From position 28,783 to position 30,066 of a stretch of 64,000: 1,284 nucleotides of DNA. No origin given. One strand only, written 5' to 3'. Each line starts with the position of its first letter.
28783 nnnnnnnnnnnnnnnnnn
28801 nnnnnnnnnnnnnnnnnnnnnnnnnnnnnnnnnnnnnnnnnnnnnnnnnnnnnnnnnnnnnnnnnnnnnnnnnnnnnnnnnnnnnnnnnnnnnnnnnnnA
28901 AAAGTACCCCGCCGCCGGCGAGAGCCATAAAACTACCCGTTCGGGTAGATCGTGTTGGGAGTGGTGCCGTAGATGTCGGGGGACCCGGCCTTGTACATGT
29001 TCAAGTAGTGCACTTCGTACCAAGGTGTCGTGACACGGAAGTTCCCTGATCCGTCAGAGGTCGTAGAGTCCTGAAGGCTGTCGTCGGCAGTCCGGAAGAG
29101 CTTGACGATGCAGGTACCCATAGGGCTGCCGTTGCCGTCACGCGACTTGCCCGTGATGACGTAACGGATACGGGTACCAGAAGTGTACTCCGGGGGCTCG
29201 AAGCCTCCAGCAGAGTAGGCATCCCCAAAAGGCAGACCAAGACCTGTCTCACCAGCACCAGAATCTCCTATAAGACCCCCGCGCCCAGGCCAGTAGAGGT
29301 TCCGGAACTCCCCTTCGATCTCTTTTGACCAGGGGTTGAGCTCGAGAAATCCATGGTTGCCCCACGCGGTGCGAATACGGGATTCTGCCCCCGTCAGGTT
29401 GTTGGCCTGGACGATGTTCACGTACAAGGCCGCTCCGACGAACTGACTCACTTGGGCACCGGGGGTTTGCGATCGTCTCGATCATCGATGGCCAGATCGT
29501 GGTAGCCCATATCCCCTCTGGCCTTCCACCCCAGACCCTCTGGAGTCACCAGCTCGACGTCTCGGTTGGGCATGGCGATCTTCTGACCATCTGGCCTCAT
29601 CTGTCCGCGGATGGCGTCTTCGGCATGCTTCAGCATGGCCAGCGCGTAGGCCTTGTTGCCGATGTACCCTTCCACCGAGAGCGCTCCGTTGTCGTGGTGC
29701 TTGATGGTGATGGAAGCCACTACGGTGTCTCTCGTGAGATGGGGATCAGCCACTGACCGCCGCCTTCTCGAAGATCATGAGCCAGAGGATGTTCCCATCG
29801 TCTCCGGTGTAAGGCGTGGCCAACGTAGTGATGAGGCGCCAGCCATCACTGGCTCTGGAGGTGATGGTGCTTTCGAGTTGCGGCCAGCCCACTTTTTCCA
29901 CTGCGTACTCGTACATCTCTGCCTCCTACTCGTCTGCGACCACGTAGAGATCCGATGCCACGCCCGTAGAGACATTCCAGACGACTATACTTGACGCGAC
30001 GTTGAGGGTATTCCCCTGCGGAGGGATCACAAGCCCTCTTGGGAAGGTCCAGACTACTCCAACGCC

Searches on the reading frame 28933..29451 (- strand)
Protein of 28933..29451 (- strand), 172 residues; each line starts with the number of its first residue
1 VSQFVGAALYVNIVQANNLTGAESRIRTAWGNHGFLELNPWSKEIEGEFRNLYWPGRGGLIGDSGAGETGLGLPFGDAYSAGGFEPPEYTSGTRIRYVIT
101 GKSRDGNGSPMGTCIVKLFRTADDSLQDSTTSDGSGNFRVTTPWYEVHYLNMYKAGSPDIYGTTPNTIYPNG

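Call 4: search_protein_families(library=pfam, proteins=[window:28933-29451:-], max_evalue=0.1)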
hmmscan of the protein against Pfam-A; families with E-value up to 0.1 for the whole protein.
window:28933-29451:- (172 aa): 1 family
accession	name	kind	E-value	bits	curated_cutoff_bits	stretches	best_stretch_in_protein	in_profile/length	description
PF13620.12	CarboxypepD_reg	-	0.0044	17.8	32.3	1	99-141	2-43/82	Carboxypeptidase regulatory-like domain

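Call 5: search_protein_families(library=phrogs, proteins=[window:28933-29451:-], max_evalue=0.1)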
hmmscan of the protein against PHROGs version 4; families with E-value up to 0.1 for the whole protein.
window:28933-29451:- (172 aa): 0 families

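Call 73: search_solved_structures(query=A4, max_evalue=1)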
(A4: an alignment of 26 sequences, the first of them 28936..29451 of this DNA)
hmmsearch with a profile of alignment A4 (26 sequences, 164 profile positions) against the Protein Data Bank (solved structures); distinct sequences matched with E-value up to 1: 3.
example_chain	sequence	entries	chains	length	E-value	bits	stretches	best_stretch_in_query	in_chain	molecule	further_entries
9e7m_Ta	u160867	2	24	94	0.061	16.5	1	90-145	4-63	Tail fiber protein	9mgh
2but_B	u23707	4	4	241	0.69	13.1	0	86-113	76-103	PROTOCATECHUATE 3,4-DIOXYGENASE BETA CHAIN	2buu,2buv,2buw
1eo2_B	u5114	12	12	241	0.69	13.1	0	86-113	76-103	PROTOCATECHUATE 3,4-DIOXYGENASE BETA CHAIN | PROTOCATECHUATE 3,4-DIOXYGENASE BETA CHAIN;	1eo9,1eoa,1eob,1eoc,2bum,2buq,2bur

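Call 75: search_protein_families(library=phrogs, alignment_id=A4, max_evalue=0.01)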
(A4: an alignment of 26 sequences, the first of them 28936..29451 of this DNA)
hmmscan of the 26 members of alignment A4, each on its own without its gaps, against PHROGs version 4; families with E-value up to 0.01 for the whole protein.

A. member 1, window:28936-29451:- (172 aa): 0 families

B. families by the number of members that match (of 26 scanned): 1 family
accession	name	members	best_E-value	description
phrog_37978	-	3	0.0001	-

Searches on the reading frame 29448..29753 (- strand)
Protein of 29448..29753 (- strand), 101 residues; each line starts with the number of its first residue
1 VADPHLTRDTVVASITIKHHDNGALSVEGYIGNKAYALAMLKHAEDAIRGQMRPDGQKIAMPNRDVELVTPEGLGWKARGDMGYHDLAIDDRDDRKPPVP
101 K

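Call 4: search_protein_families(library=pfam, proteins=[window:29448-29753:-], max_evalue=0.1)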
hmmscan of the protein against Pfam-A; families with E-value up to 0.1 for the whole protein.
window:29448-29753:- (101 aa): 0 families

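Call 5: search_protein_families(library=phrogs, proteins=[window:29448-29753:-], max_evalue=0.1)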
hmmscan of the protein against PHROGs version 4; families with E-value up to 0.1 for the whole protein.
window:29448-29753:- (101 aa): 0 families

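Call 74: search_solved_structures(query=A5, max_evalue=1)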
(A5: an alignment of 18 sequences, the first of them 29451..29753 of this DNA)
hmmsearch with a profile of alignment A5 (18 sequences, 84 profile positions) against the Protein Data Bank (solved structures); distinct sequences matched with E-value up to 1: 7.
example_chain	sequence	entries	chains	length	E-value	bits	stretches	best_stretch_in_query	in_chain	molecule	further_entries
3cmu_A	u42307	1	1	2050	2e-08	37.2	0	28-62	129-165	Protein recA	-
3cmt_A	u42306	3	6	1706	2.6e-07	33.7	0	28-62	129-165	Protein recA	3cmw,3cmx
3cmv_A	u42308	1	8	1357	4.1e-06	29.8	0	28-62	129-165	Protein recA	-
7upp_B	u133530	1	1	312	0.0013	21.8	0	29-55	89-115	DHT03 protein B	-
7upp_A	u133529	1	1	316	0.026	17.7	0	32-55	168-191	DHT03 protein A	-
9sza_A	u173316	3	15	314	0.099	15.8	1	4-60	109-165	Putative portal protein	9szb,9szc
9o17_AI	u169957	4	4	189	0.59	13.3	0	22-57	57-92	Small ribosomal subunit protein uS7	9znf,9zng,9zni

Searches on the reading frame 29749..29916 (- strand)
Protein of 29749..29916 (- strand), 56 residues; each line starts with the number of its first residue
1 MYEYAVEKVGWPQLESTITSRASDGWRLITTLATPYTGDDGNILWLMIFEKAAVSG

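Call 107: search_protein_families(library=pfam, proteins=[window:29749-29916:-], max_evalue=0.01)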
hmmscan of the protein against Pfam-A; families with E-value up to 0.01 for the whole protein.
window:29749-29916:- (56 aa): 1 family
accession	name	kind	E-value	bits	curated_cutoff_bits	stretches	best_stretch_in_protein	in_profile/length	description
PF13783.11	DUF4177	-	0.00037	21.1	25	1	10-51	14-64/65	Domain of unknown function (DUF4177)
